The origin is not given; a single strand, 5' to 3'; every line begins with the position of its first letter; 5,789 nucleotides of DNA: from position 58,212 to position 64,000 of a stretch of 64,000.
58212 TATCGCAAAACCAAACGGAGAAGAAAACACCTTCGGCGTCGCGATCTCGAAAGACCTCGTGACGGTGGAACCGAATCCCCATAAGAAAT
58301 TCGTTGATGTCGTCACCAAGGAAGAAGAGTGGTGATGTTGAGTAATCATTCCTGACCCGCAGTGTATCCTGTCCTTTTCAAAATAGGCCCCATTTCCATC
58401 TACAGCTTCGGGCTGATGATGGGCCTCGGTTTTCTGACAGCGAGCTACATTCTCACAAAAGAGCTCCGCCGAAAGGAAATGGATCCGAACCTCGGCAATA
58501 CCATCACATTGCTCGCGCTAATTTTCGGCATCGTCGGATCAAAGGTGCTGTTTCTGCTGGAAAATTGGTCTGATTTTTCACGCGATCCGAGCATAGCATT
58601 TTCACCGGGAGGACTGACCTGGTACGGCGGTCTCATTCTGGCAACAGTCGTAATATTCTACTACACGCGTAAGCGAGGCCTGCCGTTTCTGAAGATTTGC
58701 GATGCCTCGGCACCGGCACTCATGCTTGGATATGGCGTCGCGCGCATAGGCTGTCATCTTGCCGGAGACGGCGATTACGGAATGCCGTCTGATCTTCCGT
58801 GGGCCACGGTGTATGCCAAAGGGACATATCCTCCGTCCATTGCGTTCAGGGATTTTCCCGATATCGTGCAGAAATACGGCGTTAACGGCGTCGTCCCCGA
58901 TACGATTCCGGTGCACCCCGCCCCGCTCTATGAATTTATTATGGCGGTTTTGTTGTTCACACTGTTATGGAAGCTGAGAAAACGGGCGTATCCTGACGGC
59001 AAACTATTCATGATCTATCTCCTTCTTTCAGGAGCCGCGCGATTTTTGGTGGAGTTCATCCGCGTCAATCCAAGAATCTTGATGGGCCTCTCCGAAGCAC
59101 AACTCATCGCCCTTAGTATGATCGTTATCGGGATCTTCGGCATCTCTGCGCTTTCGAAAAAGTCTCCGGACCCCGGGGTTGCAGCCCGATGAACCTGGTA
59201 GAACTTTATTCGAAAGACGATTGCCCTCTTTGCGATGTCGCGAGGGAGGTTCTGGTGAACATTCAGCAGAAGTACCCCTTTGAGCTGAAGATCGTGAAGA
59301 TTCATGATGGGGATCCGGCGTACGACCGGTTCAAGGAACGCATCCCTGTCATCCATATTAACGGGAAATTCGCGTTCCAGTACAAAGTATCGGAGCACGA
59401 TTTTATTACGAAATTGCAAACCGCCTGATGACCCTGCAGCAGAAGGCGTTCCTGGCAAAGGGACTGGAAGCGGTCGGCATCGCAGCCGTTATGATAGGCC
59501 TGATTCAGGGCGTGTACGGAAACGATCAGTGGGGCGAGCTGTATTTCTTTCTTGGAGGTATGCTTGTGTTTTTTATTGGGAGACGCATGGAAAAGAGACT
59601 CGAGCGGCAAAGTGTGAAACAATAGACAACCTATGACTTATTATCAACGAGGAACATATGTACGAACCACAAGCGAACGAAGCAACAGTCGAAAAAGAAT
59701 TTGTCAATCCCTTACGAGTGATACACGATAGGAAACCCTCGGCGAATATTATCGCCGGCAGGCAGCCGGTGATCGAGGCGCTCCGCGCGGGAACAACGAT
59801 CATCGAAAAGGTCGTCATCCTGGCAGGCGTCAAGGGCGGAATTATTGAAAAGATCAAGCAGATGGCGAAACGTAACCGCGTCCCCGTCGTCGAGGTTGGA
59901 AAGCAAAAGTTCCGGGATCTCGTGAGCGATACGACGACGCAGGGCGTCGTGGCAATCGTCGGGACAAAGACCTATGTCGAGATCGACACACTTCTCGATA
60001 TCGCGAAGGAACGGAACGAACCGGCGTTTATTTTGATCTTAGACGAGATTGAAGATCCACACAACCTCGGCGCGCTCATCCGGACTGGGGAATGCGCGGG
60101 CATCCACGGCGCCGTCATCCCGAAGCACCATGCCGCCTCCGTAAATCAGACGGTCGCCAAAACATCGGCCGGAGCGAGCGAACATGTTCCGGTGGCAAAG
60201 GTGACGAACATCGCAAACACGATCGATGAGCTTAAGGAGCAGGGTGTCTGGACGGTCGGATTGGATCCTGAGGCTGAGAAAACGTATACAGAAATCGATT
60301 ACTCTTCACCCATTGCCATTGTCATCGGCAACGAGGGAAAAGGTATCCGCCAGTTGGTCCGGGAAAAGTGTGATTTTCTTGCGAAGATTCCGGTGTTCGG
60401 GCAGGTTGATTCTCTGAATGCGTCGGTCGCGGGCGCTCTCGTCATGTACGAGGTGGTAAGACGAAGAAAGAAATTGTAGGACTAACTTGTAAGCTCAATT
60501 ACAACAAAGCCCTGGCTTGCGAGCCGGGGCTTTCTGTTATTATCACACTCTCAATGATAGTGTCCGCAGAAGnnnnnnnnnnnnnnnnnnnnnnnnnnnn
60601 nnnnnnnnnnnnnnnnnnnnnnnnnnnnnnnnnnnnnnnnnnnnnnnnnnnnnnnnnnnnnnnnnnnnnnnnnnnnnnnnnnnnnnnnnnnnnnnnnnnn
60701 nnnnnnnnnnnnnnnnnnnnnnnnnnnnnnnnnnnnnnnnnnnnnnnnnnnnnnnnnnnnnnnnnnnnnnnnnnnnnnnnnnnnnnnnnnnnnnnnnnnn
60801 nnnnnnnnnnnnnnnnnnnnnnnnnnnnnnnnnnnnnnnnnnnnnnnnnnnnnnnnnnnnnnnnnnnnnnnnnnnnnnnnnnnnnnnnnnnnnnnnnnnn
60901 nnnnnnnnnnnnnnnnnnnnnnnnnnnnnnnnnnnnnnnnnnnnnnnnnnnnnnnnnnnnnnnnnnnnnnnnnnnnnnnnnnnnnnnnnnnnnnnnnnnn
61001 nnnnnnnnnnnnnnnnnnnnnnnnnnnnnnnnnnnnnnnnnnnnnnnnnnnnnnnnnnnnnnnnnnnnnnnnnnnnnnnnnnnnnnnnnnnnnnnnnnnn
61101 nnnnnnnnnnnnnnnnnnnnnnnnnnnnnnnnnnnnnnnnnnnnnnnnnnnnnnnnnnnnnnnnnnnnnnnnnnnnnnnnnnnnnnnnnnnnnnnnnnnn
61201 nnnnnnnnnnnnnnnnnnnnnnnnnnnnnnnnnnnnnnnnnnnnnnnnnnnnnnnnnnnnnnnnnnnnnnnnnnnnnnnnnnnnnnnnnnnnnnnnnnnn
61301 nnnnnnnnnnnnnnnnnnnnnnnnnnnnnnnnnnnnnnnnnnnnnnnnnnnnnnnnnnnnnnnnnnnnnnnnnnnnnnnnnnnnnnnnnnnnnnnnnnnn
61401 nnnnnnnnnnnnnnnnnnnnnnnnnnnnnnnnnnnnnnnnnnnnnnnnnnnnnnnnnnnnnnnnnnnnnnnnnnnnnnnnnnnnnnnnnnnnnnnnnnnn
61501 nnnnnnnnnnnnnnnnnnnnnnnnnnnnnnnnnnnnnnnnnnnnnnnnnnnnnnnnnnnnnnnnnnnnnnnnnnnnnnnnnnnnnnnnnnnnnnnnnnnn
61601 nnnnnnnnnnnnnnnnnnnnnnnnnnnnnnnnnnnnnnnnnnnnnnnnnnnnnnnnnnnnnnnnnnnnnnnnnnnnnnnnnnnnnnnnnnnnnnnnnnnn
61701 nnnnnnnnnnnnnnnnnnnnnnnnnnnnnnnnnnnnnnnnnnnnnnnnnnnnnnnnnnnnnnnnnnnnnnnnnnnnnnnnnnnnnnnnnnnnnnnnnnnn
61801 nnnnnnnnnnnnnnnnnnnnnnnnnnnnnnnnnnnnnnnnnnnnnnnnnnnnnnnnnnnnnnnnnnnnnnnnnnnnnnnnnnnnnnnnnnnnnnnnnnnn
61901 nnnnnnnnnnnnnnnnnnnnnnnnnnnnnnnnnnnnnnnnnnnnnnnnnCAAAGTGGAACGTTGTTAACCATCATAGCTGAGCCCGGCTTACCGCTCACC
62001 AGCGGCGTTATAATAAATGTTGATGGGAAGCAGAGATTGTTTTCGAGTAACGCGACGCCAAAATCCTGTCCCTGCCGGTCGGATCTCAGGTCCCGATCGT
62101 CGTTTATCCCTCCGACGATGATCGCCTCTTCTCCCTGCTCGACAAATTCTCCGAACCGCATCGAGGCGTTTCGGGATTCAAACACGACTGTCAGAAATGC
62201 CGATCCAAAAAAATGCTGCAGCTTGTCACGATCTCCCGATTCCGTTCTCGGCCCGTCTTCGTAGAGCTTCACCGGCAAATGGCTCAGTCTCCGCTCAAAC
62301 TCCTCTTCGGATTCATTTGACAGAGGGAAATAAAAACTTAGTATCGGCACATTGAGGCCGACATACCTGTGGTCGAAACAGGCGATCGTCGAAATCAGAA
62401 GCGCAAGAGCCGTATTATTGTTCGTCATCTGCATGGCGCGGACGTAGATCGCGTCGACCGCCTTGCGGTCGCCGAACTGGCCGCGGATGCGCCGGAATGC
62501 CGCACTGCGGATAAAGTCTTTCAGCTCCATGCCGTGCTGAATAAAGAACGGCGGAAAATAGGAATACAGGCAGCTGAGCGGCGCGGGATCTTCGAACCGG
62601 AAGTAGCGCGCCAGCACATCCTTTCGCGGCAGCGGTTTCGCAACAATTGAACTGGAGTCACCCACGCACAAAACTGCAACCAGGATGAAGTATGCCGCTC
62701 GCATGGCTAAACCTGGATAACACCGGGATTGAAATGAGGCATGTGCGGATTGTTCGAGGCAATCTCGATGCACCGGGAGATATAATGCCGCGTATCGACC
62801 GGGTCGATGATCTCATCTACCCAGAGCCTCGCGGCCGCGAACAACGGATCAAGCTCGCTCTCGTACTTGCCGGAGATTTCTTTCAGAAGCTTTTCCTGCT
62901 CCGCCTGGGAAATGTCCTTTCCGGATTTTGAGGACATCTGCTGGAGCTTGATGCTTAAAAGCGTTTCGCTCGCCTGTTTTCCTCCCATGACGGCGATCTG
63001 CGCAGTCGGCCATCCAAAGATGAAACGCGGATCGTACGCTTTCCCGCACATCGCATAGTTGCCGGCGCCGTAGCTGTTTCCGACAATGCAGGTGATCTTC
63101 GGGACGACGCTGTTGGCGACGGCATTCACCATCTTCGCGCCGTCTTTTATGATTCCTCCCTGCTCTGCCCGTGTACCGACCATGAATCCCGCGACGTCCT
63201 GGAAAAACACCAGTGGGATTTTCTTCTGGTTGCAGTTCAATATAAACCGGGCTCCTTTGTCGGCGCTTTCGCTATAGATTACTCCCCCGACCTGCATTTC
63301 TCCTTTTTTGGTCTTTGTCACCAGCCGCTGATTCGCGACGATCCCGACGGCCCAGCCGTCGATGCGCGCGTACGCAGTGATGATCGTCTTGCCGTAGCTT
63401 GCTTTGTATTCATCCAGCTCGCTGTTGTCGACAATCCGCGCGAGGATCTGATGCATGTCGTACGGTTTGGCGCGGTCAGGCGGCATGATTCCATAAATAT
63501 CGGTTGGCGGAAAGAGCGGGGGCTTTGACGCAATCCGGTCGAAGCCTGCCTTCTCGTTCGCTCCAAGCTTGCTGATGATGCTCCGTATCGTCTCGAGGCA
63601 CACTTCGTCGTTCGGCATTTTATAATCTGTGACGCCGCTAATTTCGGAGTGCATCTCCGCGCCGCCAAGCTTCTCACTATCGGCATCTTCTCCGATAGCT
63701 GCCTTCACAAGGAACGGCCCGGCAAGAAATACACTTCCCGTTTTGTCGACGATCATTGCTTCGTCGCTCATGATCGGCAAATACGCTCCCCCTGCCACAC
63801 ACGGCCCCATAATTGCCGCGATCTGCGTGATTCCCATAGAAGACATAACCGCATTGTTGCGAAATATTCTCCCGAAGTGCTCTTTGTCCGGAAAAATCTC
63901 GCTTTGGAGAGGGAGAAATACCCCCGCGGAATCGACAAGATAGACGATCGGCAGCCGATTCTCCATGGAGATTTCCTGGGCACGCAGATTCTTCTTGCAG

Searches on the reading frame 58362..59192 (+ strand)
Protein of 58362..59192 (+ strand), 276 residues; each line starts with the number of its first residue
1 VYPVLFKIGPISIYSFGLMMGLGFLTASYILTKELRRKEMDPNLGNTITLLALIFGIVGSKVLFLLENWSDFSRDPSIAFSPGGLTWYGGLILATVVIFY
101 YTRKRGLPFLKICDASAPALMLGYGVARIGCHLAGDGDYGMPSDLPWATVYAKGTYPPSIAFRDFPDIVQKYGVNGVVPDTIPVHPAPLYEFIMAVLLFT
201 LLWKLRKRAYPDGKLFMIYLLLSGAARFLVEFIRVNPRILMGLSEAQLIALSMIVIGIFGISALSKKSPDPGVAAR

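Call 48: search_protein_families(library=pfam, proteins=[window:58362-59192:+], max_evalue=0.00001)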
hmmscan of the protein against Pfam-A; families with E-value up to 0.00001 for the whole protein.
window:58362-59192:+ (276 aa): 1 family
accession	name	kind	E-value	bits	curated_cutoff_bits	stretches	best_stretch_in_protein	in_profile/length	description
PF01790.23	LGT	-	1.1e-52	179.3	24.9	1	3-261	1-238/240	Prolipoprotein diacylglyceryl transferase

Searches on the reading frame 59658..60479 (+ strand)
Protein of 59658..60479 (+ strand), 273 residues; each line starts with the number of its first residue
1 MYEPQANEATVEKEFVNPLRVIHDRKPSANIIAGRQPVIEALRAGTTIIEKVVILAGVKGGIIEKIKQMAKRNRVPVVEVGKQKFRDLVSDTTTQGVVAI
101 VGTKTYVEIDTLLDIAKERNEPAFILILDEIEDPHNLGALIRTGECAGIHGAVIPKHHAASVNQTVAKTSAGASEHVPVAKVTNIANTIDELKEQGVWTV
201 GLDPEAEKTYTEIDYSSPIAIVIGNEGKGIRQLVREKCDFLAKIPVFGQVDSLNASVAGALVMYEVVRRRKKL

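Call 48: search_protein_families(library=pfam, proteins=[window:59658-60479:+], max_evalue=0.00001)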
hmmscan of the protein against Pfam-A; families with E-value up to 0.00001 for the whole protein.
window:59658-60479:+ (273 aa): 2 families
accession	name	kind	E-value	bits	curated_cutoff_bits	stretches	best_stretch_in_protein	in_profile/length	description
PF00588.24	SpoU_methylase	-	4.2e-44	150.5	29.7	1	124-264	2-142/142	SpoU rRNA Methylase family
PF08032.17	SpoU_sub_bind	-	1.1e-12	48.5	22.8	1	31-106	1-75/76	RNA 2'-O ribose methyltransferase substrate binding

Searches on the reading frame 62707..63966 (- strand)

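Call 48: search_protein_families(library=pfam, proteins=[window:62707-63966:-], max_evalue=0.00001)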
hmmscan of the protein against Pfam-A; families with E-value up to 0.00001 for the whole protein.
window:62707-63966:- (419 aa): 2 families
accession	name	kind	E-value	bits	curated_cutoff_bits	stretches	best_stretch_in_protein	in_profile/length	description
PF01039.27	Carboxyl_trans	-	4e-124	415.4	22.3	1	1-408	89-483/493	Carboxyl transferase domain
PF03255.19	ACCA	-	3.3e-09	36.8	23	1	192-305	91-203/310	Acetyl co-enzyme A carboxylase carboxyltransferase-like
